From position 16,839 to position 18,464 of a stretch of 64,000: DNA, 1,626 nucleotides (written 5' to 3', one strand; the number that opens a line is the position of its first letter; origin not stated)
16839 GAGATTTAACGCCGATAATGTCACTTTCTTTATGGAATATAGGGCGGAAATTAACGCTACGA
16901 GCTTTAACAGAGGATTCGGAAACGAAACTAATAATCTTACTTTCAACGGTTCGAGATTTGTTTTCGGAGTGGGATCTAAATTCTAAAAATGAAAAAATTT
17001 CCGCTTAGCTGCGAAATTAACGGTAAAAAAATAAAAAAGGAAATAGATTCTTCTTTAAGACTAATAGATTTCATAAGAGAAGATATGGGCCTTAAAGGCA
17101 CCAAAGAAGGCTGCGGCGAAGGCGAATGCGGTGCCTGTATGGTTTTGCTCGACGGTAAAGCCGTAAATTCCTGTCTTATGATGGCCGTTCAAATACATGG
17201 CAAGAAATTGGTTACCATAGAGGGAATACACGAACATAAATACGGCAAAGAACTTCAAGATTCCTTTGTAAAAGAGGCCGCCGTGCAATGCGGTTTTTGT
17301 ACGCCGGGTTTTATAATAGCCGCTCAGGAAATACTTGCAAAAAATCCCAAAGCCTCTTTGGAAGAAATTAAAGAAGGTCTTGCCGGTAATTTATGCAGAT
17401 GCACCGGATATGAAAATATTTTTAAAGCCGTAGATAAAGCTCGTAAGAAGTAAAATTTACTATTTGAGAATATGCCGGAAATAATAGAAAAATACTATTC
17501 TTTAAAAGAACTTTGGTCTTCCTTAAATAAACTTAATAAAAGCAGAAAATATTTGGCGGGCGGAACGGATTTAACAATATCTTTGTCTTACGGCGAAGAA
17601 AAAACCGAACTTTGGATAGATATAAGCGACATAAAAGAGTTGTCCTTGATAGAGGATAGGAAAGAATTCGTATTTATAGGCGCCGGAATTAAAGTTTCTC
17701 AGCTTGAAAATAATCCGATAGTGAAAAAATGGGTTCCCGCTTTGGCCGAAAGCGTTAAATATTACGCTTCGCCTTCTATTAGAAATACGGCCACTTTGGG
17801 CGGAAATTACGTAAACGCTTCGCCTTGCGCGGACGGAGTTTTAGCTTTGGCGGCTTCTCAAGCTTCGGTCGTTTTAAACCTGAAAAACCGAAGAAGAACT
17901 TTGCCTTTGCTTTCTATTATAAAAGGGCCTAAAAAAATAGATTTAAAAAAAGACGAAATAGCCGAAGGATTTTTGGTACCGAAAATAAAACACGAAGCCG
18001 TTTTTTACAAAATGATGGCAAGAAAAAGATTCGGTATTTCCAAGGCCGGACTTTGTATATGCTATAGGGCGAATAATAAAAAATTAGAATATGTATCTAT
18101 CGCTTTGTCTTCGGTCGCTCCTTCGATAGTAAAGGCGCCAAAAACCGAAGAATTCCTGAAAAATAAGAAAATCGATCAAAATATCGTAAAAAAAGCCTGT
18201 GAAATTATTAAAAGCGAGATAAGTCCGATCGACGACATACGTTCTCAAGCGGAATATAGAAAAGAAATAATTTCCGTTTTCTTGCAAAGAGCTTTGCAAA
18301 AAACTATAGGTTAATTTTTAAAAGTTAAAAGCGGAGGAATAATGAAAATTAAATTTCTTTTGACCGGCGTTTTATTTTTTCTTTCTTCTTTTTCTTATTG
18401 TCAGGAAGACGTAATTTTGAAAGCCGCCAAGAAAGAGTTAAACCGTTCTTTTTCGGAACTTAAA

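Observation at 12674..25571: Two mirror-ordered molybdenum hydroxylase gene sets with an outer-membrane protein and secreted TldD/TldE-like peptidases embedded between them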

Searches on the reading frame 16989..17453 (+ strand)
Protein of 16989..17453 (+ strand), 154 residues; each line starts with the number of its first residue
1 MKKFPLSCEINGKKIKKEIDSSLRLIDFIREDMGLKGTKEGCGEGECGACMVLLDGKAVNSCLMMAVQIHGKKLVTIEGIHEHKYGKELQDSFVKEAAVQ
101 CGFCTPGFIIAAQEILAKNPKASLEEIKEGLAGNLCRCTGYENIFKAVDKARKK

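Call 4: search_protein_families(library=pfam, proteins=[window:16989-17453:+], max_evalue=0.01)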
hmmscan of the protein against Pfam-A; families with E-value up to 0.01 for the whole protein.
window:16989-17453:+ (154 aa): 3 families
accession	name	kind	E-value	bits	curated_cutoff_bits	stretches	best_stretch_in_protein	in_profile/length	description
PF01799.25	Fer2_2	-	6.4e-29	100.3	30.3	1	76-148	1-74/75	[2Fe-2S] binding domain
PF00111.32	Fer2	-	4.6e-06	26.9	21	1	9-61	2-54/77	2Fe-2S iron-sulfur cluster binding domain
PF13085.11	Fer2_3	-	4.5e-05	23.9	27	1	21-88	30-97/107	2Fe-2S iron-sulfur cluster binding domain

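Call 5: search_protein_families(library=ncbifam, proteins=[window:16989-17453:+], max_evalue=0.01)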
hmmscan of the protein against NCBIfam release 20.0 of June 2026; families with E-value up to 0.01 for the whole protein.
window:16989-17453:+ (154 aa): 12 families
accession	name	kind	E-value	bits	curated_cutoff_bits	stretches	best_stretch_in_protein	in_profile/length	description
NF043084.2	XdhC_XDHase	equivalog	2.9e-55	185.9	217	1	6-152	3-150/151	xanthine dehydrogenase subunit XdhC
TIGR03198.1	pucE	equivalog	3.4e-53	179.2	254.3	1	5-153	3-150/151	xanthine dehydrogenase subunit E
NF041020.1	glyceraldDH_gamma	equivalog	6.2e-50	169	290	1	6-154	13-161/164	glyceraldehyde dehydrogenase subunit gamma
TIGR03193.1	4hydroxCoAred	equivalog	8.8e-48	162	257.8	1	7-151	3-147/148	4-hydroxybenzoyl-CoA reductase subunit gamma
NF007387.0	PRK09908.1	equivalog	2.7e-47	160.1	212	1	6-153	9-157/159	xanthine dehydrogenase iron sulfur-binding subunit XdhC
TIGR03311.1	Se_dep_XDH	equivalog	4.1e-43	147.6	830.45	1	10-152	5-144/848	selenium-dependent xanthine dehydrogenase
TIGR02963.1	xanthine_xdhA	equivalog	5.2e-42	144.1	467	1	15-151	11-157/468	xanthine dehydrogenase small subunit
NF045668.1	pterin_aldehy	equivalog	1.3e-41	142.6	1100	1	9-152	6-152/905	molybdopterin-dependent aldehyde oxidoreductase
NF008514.0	PRK11433.1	equivalog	1.8e-39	135.5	322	1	5-151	52-213/218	aldehyde dehydrogenase iron-sulfur subunit PaoA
TIGR02969.1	mam_aldehyde_ox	subfamily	3.3e-28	97.7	1912.3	1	10-149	7-158/1330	aldehyde oxidase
TIGR03313.1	Se_sel_red_Mo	hypoth_equivalog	6.9e-12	43.9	1101.9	1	43-153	36-146/951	molybdopterin-dependent oxidoreductase Mo/Fe-S-binding subunit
NF004616.0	PRK05950.1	subfamily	0.004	16.3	228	1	38-89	54-104/238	succinate dehydrogenase iron-sulfur subunit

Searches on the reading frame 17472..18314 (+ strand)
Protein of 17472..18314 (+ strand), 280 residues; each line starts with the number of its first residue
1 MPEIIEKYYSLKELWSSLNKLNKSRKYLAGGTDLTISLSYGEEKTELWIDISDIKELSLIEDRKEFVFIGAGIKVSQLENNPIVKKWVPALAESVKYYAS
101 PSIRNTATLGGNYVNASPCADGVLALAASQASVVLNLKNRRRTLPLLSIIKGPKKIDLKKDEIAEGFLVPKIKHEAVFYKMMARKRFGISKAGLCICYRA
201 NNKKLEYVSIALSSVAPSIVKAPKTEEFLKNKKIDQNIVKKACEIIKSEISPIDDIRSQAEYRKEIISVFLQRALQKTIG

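Call 4: search_protein_families(library=pfam, proteins=[window:17472-18314:+], max_evalue=0.01)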
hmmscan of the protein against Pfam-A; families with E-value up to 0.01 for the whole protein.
window:17472-18314:+ (280 aa): 2 families
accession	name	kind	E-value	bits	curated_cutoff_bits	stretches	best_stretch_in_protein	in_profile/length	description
PF00941.27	FAD_binding_5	-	1.6e-36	126.1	27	1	10-171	10-169/170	FAD binding domain in molybdopterin dehydrogenase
PF03450.22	CO_deh_flav_C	-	5e-20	72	25.5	1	178-277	2-101/102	CO dehydrogenase flavoprotein C-terminal domain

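Call 5: search_protein_families(library=ncbifam, proteins=[window:17472-18314:+], max_evalue=0.01)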
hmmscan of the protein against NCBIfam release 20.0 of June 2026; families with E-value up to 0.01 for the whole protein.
window:17472-18314:+ (280 aa): 8 families
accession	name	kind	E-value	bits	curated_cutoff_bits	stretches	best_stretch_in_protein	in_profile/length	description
NF043083.1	XdhB_XDHase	equivalog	2.5e-50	171.2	310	1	7-279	6-284/289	xanthine dehydrogenase subunit XdhB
NF007427.0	PRK09971.1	equivalog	1.8e-44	152.1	287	1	17-279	18-284/292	xanthine dehydrogenase FAD-binding subunit XdhB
NF041019.1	glyceraldDH_beta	equivalog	7.3e-44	150.1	350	1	10-277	13-279/280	glyceraldehyde dehydrogenase subunit beta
TIGR02963.1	xanthine_xdhA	equivalog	9.7e-42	143.2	467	1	18-274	207-464/468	xanthine dehydrogenase small subunit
TIGR03195.1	4hydrxCoA_B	equivalog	2.6e-23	82.7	404.55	2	22-119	23-120/321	4-hydroxybenzoyl-CoA reductase subunit beta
TIGR03199.1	pucC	equivalog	1.2e-18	67.4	306.05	1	11-267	4-258/264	xanthine dehydrogenase subunit C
TIGR03312.1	Se_sel_red_FAD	hypoth_equivalog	2.7e-10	39.9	241.5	1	20-270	19-242/257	molybdopterin-dependent oxidoreductase FAD-binding subunit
TIGR02969.1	mam_aldehyde_ox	subfamily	5.4e-09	34.1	1912.3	1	53-271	286-519/1330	aldehyde oxidase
